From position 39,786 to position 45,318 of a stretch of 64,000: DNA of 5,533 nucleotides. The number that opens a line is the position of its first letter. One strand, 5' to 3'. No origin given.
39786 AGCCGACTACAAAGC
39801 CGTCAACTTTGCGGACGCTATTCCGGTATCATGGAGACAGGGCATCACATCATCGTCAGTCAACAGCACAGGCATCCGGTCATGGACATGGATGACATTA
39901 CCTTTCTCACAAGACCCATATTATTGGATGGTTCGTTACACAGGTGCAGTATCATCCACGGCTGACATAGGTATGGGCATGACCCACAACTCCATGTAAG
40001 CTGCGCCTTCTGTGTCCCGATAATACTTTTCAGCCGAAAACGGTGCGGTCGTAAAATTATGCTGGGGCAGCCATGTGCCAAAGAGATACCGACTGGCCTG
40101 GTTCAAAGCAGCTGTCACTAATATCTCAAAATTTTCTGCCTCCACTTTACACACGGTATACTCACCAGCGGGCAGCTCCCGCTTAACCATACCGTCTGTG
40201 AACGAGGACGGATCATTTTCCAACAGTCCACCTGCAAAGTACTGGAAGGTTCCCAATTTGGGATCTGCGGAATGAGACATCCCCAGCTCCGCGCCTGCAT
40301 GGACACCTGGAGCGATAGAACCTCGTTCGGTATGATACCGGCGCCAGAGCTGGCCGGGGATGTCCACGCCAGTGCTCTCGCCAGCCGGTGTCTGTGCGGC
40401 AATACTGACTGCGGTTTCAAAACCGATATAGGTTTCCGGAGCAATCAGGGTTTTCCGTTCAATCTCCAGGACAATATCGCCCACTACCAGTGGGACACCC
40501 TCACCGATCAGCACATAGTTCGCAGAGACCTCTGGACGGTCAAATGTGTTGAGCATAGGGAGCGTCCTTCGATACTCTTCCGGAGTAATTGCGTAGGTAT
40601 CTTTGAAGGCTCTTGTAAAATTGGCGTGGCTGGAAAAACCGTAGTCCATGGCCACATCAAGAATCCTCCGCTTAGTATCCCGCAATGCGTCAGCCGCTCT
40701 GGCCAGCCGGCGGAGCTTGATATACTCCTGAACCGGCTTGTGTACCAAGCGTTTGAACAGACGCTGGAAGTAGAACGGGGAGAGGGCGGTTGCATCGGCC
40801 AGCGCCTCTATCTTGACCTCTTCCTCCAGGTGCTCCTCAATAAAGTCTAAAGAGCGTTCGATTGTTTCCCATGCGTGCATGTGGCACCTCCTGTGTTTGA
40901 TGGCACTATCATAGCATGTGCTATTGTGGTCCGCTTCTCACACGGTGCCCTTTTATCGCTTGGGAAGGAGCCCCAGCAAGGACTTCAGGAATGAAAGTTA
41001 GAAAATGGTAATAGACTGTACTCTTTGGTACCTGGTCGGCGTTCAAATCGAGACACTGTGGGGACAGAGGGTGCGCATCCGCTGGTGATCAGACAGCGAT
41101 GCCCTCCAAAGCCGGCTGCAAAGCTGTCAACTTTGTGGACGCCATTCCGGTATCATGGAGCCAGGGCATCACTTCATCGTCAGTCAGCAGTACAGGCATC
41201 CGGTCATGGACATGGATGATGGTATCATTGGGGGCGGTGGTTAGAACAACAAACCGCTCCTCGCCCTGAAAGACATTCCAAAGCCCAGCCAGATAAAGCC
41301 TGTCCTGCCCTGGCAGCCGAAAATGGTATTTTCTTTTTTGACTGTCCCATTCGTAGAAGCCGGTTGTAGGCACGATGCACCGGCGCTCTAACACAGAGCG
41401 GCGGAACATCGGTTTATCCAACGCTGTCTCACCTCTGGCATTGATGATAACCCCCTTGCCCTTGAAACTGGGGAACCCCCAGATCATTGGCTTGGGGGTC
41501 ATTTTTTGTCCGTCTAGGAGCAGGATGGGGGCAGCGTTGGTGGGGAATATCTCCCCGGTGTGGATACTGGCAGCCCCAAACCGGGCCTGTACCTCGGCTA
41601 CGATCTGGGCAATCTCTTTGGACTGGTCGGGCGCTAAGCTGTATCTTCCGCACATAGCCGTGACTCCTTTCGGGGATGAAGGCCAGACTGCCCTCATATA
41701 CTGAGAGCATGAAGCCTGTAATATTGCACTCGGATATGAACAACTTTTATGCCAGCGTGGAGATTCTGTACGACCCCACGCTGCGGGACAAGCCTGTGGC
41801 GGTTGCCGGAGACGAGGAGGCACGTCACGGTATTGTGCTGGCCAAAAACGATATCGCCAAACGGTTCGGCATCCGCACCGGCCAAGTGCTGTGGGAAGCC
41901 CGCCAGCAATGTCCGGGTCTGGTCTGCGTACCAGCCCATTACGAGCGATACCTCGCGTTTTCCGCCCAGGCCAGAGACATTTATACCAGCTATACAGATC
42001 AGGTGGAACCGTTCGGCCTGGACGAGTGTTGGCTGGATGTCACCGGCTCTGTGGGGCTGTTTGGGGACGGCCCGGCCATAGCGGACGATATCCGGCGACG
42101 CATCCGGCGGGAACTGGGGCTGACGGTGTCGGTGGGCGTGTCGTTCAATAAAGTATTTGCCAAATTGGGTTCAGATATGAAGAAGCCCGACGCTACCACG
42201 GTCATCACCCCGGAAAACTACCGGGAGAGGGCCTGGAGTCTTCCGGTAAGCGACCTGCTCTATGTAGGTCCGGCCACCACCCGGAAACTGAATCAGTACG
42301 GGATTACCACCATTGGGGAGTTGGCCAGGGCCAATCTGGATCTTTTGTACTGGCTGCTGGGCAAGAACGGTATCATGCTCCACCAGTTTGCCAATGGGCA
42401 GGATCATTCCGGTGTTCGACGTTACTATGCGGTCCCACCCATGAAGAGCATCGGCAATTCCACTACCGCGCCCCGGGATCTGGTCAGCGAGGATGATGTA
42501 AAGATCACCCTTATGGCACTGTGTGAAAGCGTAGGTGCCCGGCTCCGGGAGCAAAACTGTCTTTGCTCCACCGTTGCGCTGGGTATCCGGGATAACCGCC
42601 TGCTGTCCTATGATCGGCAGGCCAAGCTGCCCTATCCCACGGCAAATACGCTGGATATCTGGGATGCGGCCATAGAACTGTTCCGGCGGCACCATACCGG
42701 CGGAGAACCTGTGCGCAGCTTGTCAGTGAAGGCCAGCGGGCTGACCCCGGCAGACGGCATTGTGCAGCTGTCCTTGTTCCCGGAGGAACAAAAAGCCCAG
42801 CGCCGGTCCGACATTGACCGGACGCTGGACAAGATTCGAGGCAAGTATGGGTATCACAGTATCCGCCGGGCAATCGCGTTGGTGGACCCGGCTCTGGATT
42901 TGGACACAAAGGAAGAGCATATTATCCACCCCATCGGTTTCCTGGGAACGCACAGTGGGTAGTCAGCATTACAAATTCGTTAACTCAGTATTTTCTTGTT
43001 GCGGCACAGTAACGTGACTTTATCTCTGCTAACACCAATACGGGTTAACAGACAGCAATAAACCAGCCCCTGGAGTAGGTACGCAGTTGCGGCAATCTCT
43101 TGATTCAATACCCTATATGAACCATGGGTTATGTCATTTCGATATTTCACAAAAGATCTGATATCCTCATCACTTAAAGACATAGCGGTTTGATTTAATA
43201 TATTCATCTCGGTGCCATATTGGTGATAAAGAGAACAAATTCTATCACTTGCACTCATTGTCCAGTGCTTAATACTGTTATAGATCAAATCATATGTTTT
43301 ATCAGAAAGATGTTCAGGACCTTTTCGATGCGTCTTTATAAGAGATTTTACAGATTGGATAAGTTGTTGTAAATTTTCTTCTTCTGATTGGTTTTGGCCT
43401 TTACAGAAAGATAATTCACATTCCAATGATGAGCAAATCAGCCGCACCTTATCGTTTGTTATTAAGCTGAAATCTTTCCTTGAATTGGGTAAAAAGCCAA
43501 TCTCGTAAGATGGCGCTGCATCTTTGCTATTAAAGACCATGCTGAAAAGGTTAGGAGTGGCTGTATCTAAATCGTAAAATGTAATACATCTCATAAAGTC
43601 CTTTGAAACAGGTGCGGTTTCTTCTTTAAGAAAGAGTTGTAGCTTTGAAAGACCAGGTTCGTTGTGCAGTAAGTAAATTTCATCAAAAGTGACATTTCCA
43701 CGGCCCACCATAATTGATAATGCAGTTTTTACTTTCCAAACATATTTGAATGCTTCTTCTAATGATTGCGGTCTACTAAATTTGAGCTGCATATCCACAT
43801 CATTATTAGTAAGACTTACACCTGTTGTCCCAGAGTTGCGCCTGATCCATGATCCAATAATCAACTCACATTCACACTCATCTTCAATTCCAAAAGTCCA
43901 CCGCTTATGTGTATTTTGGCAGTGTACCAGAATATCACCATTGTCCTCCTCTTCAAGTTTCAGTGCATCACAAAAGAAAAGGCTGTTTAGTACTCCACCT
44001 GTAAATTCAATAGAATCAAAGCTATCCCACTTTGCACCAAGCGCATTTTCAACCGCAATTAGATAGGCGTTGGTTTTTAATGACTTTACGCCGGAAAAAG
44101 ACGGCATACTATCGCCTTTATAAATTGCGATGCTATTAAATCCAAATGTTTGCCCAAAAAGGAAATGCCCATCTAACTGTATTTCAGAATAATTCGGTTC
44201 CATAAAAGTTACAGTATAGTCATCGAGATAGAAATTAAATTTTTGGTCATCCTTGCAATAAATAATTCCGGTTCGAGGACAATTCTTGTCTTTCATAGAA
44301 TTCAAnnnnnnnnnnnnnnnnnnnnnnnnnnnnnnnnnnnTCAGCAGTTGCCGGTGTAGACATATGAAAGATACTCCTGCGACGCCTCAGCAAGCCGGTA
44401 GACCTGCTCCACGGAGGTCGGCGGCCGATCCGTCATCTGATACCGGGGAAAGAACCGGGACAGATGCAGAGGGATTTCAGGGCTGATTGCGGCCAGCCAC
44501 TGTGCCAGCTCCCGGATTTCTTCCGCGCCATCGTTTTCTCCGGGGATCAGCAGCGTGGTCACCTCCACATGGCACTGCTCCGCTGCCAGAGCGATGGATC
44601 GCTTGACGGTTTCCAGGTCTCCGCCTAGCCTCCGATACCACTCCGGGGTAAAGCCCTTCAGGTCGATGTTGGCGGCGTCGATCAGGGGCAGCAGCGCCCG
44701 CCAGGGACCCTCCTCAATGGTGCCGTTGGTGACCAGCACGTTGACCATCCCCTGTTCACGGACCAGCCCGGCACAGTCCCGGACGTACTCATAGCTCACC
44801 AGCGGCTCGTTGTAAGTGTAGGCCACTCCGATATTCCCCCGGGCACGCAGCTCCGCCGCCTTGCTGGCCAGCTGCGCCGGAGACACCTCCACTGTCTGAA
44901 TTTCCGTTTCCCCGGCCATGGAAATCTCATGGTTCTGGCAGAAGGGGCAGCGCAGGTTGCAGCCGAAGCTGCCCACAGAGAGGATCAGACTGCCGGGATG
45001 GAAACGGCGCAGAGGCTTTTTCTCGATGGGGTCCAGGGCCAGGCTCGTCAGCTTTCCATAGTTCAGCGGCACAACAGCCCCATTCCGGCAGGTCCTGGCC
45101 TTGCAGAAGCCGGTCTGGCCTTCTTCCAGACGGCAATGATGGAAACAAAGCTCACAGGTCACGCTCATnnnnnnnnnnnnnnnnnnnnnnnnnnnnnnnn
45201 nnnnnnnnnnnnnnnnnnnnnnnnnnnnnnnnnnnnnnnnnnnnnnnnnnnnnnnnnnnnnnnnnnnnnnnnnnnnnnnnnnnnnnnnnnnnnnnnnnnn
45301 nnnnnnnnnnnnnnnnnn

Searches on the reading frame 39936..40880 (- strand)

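Call 19: search_protein_families(library=pfam, proteins=[window:39936-40880:-], max_evalue=0.001)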
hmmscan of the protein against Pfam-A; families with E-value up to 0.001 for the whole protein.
window:39936-40880:- (314 aa): 4 families
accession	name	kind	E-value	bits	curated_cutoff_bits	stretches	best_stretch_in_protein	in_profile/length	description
PF12833.13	HTH_18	-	2.2e-22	79.6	33.6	1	27-105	1-79/80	Helix-turn-helix domain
PF00165.29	HTH_AraC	-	5.1e-14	52.4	26.6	2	66-105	1-42/42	Bacterial regulatory helix-turn-helix proteins, AraC family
PF06445.20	GyrI-like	-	2.7e-09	37.9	26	1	178-300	30-152/155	GyrI-like small molecule binding domain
PF14526.11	Cass2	-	1e-08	35.9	27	1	176-300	29-148/150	Integron-associated effector binding protein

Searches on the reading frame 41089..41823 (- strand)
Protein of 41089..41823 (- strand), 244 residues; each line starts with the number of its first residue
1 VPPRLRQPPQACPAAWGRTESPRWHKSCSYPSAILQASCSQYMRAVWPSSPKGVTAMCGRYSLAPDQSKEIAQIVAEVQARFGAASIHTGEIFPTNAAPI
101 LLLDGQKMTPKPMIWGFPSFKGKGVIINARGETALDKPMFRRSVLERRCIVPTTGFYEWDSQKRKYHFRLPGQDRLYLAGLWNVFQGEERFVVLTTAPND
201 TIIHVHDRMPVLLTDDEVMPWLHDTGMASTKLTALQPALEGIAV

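Call 19: search_protein_families(library=pfam, proteins=[window:41089-41823:-], max_evalue=0.001)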
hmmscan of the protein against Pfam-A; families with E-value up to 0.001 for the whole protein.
window:41089-41823:- (244 aa): 1 family
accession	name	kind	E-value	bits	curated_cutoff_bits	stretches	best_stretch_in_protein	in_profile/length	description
PF02586.19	SRAP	-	8.2e-38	130.5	27.1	1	57-236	1-195/214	SOS response associated peptidase (SRAP)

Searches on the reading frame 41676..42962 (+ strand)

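Call 19: search_protein_families(library=pfam, proteins=[window:41676-42962:+], max_evalue=0.001)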
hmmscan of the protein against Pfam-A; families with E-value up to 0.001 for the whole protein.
window:41676-42962:+ (428 aa): 3 families
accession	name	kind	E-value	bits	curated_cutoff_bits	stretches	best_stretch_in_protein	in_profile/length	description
PF00817.25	IMS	-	1.7e-43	148.5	23.2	1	20-167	2-148/148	impB/mucB/samB family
PF11799.13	IMS_C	-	8.5e-27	94.2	20.7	1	257-367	2-109/109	impB/mucB/samB family C-terminal domain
PF21999.2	IMS_HHH_1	-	4e-08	34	27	1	197-243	6-53/53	DNA polymerase-iota, thumb domain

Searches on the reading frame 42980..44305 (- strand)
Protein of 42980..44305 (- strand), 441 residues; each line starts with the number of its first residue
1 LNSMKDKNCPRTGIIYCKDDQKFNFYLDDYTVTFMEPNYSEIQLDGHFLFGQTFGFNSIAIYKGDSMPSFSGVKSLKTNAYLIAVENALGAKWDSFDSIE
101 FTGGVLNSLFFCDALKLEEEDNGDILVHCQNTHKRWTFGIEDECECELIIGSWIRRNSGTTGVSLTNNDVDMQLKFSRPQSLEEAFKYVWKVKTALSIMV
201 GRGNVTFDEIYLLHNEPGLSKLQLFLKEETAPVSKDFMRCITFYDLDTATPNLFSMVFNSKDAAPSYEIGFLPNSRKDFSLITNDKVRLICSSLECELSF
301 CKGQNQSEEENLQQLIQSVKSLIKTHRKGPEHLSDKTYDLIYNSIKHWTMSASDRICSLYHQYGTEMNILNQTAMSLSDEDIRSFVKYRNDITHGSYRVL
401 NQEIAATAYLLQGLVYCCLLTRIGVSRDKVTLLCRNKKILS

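Call 19: search_protein_families(library=pfam, proteins=[window:42980-44305:-], max_evalue=0.001)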
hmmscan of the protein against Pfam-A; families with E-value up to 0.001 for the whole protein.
window:42980-44305:- (441 aa): 1 family
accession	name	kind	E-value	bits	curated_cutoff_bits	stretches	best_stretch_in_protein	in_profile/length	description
PF18739.6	HEPN_Apea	-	1.6e-05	25.8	24.4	1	318-428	31-135/136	Apea-like HEPN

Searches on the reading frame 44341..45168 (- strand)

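Call 19: search_protein_families(library=pfam, proteins=[window:44341-45168:-], max_evalue=0.001)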
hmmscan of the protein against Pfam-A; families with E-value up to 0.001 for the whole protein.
window:44341-45168:- (275 aa): 1 family
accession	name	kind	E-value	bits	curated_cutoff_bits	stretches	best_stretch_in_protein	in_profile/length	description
PF04055.27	Radical_SAM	-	8.9e-21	75.2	29.5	1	68-222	5-163/166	Radical SAM superfamily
